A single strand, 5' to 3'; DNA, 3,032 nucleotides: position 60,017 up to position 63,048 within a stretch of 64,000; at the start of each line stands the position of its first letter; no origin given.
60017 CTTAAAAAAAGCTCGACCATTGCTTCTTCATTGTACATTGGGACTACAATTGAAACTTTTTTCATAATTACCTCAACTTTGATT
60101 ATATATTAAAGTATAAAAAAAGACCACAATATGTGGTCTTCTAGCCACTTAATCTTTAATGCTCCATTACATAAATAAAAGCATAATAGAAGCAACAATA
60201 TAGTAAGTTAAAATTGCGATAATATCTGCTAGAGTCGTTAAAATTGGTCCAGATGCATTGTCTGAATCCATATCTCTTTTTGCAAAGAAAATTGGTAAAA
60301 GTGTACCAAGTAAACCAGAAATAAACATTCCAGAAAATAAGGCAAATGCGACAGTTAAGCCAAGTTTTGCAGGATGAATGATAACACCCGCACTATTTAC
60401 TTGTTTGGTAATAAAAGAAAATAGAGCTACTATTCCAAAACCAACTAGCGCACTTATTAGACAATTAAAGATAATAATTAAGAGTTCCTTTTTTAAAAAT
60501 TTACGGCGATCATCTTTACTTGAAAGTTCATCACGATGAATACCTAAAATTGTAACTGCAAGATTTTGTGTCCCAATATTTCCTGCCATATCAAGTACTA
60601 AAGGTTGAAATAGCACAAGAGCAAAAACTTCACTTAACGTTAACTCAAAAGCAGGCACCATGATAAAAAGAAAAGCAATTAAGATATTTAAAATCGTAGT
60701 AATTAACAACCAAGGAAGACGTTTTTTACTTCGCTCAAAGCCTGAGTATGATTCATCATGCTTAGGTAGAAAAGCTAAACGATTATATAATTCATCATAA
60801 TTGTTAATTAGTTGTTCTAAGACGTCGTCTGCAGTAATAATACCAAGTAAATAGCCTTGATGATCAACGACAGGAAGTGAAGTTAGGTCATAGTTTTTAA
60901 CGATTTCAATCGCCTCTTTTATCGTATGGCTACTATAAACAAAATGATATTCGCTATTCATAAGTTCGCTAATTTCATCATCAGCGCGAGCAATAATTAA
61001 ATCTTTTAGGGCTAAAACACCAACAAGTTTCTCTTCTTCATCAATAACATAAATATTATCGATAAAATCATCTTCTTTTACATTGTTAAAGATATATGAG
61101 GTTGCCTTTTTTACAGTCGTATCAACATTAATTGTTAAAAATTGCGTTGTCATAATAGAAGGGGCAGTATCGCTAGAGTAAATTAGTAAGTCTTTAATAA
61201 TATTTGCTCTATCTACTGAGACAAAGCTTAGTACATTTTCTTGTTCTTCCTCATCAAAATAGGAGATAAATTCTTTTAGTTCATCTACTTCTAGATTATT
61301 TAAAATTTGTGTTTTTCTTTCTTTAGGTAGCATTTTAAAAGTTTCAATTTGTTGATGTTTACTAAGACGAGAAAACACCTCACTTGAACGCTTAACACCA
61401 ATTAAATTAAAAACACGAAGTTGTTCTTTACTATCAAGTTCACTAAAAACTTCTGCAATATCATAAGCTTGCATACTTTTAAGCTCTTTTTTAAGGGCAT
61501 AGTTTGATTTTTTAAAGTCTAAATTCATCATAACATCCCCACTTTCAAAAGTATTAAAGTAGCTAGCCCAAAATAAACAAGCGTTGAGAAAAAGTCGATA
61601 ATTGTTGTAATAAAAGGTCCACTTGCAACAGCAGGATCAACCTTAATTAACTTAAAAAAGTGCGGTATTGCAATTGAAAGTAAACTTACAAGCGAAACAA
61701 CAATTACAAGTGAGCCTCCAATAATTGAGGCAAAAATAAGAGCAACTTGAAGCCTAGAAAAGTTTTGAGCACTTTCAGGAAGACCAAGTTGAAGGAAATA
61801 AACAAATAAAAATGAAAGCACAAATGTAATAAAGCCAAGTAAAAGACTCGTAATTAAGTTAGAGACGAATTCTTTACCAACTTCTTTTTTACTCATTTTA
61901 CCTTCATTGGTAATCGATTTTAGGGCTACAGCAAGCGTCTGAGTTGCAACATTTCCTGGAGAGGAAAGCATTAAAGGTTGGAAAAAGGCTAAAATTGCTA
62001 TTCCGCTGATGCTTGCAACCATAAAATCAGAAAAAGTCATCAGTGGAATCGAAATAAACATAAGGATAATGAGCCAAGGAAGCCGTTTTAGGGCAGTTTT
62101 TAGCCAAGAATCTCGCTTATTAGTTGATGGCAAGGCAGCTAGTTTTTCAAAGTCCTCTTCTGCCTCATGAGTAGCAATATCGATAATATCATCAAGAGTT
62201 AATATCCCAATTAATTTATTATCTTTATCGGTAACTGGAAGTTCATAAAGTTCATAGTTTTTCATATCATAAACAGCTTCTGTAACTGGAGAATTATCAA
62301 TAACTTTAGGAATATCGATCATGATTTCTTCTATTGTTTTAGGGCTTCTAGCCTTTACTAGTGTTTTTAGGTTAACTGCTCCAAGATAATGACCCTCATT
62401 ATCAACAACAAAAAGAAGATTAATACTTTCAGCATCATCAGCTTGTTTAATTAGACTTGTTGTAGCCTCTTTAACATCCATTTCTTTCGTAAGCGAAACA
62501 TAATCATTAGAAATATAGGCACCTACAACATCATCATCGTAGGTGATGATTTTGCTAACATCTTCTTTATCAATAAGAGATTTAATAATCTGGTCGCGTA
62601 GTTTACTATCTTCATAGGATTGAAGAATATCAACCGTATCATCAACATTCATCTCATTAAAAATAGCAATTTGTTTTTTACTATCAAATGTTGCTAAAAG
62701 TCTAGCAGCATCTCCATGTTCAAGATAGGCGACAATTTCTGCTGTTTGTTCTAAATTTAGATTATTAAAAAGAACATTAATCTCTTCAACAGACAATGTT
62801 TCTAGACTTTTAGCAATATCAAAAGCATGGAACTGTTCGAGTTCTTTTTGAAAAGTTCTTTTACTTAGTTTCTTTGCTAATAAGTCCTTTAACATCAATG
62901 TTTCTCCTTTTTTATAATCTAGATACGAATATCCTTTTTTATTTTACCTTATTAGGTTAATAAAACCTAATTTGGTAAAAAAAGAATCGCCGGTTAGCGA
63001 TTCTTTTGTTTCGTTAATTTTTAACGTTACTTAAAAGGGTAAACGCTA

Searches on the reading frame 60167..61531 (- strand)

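Call 42: search_protein_families(library=pfam, proteins=[window:60167-61531:-])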
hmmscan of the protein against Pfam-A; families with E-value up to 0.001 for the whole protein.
window:60167-61531:- (454 aa): 3 families
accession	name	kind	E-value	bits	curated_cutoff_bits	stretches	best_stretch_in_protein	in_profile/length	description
PF01769.21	MgtE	-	4.2e-27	95.3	27.6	1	309-445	1-124/125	Divalent cation transporter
PF00571.33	CBS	-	7.7e-23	81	24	2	187-241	1-55/57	CBS domain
PF03448.22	MgtE_N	-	2.7e-18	66.8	25.9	1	20-121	1-102/102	MgtE intracellular N domain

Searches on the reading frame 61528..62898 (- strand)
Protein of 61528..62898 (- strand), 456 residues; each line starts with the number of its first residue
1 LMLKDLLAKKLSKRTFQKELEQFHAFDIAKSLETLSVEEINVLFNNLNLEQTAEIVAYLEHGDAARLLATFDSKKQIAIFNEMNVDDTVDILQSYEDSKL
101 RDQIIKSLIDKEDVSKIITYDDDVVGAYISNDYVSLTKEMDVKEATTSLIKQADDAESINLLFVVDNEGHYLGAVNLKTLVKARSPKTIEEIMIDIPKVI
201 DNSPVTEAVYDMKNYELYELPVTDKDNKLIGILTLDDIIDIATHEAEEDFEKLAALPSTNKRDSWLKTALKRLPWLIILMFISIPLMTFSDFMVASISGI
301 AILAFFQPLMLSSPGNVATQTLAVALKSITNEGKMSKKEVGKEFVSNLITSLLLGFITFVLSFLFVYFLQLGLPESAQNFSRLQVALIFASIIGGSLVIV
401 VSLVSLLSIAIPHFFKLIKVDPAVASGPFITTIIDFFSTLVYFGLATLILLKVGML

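Call 42: search_protein_families(library=pfam, proteins=[window:61528-62898:-])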
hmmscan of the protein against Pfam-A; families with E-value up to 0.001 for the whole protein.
window:61528-62898:- (456 aa): 3 families
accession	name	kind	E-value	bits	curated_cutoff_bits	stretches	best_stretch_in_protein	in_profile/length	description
PF01769.21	MgtE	-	1.7e-22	80.5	27.6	1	307-445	1-125/125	Divalent cation transporter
PF00571.33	CBS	-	2.8e-14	53.6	24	1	190-241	2-54/57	CBS domain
PF03448.22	MgtE_N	-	3.1e-14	53.8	25.9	1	24-122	2-101/102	MgtE intracellular N domain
